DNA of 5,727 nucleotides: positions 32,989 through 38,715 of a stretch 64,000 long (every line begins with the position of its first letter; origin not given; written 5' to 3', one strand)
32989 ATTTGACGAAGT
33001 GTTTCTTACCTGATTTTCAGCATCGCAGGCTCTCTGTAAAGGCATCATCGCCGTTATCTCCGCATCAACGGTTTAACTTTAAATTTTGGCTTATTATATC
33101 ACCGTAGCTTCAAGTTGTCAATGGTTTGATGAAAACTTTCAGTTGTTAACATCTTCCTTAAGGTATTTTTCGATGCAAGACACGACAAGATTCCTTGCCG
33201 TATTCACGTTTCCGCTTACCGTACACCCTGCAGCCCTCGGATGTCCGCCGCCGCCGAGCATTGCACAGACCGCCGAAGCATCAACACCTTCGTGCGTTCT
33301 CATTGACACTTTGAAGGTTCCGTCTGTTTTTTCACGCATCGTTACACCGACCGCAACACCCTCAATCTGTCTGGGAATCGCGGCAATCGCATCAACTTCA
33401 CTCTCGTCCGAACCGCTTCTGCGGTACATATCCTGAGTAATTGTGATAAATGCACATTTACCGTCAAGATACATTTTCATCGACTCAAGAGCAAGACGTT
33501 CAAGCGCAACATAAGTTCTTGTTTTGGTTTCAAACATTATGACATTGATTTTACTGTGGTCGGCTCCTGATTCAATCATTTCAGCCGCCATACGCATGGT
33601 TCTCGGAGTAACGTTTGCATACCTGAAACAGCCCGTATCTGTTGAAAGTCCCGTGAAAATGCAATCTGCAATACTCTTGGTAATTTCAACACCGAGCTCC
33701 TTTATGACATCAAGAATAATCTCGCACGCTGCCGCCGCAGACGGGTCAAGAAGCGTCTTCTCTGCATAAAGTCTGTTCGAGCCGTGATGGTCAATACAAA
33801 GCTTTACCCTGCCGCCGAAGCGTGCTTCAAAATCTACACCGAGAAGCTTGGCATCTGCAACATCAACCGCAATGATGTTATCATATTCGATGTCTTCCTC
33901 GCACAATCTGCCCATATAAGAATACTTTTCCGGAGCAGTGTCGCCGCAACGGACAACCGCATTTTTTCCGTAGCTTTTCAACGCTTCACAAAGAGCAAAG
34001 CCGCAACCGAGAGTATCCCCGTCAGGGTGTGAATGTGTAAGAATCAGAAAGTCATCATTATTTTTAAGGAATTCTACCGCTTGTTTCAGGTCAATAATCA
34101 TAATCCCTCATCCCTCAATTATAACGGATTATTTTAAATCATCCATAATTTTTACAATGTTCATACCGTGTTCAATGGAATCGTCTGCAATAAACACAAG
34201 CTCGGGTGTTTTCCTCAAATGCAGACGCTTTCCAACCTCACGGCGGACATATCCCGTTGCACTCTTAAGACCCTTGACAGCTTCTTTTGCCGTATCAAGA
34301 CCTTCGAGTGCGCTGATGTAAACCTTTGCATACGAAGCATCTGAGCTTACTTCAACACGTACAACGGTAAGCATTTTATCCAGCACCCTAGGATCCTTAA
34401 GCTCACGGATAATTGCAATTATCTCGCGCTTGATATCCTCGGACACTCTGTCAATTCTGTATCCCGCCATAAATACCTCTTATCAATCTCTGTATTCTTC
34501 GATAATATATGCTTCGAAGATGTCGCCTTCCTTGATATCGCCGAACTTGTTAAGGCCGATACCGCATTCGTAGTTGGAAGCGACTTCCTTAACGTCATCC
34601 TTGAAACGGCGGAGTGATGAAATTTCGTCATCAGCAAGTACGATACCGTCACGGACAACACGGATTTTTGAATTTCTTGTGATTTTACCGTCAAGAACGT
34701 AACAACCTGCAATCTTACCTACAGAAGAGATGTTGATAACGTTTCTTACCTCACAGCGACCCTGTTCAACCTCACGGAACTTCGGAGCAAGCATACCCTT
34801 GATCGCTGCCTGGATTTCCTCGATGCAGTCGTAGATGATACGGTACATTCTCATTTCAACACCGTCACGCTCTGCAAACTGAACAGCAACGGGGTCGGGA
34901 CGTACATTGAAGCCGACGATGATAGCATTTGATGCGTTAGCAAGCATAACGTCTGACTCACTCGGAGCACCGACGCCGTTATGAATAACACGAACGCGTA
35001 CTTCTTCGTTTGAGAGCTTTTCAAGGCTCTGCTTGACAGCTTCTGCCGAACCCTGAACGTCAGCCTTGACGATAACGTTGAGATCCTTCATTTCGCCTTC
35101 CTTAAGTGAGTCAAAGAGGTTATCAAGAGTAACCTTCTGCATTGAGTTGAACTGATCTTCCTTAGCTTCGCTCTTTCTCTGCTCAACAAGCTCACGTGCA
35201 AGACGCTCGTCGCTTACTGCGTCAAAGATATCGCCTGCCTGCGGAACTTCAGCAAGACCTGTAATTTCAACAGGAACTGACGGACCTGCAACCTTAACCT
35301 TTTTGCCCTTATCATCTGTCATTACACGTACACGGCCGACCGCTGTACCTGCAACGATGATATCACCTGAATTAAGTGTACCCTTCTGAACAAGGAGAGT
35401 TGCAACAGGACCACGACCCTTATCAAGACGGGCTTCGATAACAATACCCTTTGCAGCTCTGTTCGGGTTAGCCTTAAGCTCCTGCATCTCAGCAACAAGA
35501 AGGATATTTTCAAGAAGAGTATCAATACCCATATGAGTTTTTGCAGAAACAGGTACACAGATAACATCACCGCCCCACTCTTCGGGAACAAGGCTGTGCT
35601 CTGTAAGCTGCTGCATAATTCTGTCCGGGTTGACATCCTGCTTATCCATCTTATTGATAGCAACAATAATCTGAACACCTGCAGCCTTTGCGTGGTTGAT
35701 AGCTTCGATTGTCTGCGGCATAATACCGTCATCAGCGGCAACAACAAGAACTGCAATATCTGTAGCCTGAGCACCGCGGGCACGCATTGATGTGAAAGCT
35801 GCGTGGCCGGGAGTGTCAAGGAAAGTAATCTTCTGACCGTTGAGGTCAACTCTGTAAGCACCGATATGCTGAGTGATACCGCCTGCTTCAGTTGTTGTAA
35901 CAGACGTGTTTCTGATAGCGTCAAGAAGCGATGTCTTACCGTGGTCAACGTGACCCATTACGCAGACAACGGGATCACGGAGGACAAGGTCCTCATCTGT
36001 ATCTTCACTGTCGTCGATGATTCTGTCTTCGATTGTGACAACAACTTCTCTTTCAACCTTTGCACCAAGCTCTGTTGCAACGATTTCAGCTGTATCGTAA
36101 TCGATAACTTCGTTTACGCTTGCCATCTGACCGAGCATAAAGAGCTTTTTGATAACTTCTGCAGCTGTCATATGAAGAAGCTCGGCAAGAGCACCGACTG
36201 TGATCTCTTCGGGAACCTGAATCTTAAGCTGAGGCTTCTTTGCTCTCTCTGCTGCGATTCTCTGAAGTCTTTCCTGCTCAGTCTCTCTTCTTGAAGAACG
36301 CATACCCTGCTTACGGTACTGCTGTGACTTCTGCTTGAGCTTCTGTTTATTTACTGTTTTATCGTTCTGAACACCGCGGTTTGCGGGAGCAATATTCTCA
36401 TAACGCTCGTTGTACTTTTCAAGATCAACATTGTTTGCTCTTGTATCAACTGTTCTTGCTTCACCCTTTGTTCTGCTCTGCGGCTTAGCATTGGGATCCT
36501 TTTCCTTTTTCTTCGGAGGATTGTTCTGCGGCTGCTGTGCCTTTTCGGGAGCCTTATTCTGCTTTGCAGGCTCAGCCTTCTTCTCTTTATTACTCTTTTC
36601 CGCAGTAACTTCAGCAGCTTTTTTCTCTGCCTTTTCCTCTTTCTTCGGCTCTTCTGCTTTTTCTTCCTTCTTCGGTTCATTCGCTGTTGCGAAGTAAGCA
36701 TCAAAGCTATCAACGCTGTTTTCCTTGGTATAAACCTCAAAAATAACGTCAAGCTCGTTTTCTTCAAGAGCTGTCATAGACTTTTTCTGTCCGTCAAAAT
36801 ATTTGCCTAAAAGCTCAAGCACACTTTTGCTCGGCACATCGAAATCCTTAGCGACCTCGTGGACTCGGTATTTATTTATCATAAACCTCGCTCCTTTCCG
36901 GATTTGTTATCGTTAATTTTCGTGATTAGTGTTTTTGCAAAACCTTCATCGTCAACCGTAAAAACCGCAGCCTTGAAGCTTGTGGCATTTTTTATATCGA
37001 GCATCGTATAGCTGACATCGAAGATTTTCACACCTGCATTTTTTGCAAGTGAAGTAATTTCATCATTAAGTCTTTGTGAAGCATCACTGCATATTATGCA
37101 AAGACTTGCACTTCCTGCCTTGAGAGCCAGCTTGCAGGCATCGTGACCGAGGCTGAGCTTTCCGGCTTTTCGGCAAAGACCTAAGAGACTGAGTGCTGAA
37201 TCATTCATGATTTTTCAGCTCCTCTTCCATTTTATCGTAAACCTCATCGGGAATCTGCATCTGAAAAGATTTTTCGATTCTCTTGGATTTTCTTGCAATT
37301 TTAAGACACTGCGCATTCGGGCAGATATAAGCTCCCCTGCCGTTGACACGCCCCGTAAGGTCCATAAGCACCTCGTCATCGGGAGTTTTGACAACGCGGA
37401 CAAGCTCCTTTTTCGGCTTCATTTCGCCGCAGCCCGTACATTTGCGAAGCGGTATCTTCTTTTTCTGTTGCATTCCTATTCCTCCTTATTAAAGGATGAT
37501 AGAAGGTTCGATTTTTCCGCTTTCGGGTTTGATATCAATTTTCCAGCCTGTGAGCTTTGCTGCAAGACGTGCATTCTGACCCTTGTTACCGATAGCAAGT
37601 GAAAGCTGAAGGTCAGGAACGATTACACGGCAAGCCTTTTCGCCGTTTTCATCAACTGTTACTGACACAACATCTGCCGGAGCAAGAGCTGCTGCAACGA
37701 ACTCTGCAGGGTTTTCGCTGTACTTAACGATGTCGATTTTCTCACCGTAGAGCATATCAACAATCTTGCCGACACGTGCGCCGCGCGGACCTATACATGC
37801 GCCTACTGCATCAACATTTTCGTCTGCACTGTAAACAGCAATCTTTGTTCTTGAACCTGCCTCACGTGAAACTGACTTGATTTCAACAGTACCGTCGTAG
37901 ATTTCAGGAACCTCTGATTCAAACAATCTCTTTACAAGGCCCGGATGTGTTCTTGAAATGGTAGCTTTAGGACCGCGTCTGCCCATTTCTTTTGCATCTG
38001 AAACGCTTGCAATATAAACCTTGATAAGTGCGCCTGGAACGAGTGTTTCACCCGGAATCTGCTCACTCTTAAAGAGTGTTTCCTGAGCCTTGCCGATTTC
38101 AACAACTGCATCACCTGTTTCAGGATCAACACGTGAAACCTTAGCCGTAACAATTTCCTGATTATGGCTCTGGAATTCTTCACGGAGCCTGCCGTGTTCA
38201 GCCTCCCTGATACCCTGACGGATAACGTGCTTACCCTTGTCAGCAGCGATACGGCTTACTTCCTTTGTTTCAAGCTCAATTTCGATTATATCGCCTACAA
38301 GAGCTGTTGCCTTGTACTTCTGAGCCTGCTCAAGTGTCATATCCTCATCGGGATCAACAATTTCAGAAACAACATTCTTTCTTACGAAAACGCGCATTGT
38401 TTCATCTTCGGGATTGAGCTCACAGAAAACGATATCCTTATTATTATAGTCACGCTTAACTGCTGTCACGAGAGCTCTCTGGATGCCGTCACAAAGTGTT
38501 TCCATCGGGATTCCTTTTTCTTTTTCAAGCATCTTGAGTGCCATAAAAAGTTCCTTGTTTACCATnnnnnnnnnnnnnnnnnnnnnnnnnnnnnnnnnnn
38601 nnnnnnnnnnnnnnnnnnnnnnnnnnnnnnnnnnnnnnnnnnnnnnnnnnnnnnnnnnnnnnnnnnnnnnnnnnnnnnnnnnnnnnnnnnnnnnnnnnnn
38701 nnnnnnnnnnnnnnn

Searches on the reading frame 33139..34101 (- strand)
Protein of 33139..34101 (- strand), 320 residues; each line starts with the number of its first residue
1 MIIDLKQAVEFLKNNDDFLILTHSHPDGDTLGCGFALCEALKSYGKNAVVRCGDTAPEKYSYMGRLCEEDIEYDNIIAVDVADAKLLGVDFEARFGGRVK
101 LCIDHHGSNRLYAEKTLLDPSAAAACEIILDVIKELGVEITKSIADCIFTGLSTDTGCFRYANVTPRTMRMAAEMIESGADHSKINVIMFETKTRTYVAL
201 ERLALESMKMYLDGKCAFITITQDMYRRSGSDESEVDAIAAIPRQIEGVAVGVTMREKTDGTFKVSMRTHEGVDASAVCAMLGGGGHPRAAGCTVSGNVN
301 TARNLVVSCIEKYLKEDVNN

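Call 67: search_protein_families(library=pfam, proteins=[window:33139-34101:-], max_evalue=0.00001)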
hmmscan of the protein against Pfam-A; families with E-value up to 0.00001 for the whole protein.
window:33139-34101:- (320 aa): 2 families
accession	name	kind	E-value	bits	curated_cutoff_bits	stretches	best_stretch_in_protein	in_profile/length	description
PF01368.27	DHH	-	5e-14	53.1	28.1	1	18-151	2-124/125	DHH family, N-terminal domain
PF02272.25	DHHA1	-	1.2e-12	48.6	25.9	1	228-311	10-101/102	DHHA1 domain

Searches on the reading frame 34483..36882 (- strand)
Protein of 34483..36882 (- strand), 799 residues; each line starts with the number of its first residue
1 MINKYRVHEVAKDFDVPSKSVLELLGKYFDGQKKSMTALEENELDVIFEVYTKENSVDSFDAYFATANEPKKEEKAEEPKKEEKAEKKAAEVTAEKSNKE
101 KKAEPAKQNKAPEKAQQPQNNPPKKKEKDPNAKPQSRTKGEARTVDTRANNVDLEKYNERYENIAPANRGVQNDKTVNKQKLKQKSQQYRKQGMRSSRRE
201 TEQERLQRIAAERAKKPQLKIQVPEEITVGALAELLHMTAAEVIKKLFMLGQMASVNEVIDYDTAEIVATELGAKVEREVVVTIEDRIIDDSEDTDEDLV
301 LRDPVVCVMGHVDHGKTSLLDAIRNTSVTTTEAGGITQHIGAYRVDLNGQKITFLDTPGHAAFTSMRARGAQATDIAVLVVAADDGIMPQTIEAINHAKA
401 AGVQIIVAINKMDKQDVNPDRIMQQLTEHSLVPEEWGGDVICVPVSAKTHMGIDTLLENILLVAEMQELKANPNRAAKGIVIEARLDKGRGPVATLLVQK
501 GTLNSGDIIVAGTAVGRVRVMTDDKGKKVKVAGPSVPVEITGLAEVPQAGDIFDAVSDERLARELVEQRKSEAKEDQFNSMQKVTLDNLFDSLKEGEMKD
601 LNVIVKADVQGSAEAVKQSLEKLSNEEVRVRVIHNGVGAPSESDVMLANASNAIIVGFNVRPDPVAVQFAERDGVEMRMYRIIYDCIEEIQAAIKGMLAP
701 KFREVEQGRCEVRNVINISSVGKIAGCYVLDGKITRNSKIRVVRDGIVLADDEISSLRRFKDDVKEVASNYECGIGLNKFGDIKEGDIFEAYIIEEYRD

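Call 67: search_protein_families(library=pfam, proteins=[window:34483-36882:-], max_evalue=0.00001)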
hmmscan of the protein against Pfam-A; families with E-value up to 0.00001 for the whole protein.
window:34483-36882:- (799 aa): 7 families
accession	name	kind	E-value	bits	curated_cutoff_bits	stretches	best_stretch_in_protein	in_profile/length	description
PF11987.13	IF-2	-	3.2e-45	153.3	27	1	576-691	2-117/117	Translation-initiation factor 2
PF00009.33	GTP_EFTU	-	4.7e-36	124.6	26.5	1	306-462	6-184/188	Elongation factor Tu GTP binding domain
PF22042.2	EF-G_D2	-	3.6e-32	110.7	27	1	477-554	2-82/84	Elongation factor G domain 2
PF04760.21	IF2_N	-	3.2e-19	68.9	25.3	1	224-274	1-52/53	Translation initiation factor IF-2, N-terminal region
PF01926.29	MMR_HSR1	-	3.7e-12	46.8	21.9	1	306-411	2-113/113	50S ribosome-binding GTPase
PF03144.31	GTP_EFTU_D2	-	8.7e-08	32.9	30.3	1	722-789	1-72/73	Elongation factor Tu domain 2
PF02421.24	FeoB_N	-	2.2e-06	27.7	27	1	306-460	3-156/156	Ferrous iron transport protein B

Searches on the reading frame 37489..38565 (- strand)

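Call 67: search_protein_families(library=pfam, proteins=[window:37489-38565:-], max_evalue=0.00001)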
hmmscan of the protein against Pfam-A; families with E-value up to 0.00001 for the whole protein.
window:37489-38565:- (358 aa): 2 families
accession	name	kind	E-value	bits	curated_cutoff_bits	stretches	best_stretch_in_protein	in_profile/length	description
PF08529.16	NusA_N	-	2.5e-31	108.8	23.8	1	5-124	1-118/119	NusA N-terminal domain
PF13184.12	KH_5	-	3.1e-27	94.9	27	1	236-303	1-68/69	NusA-like KH domain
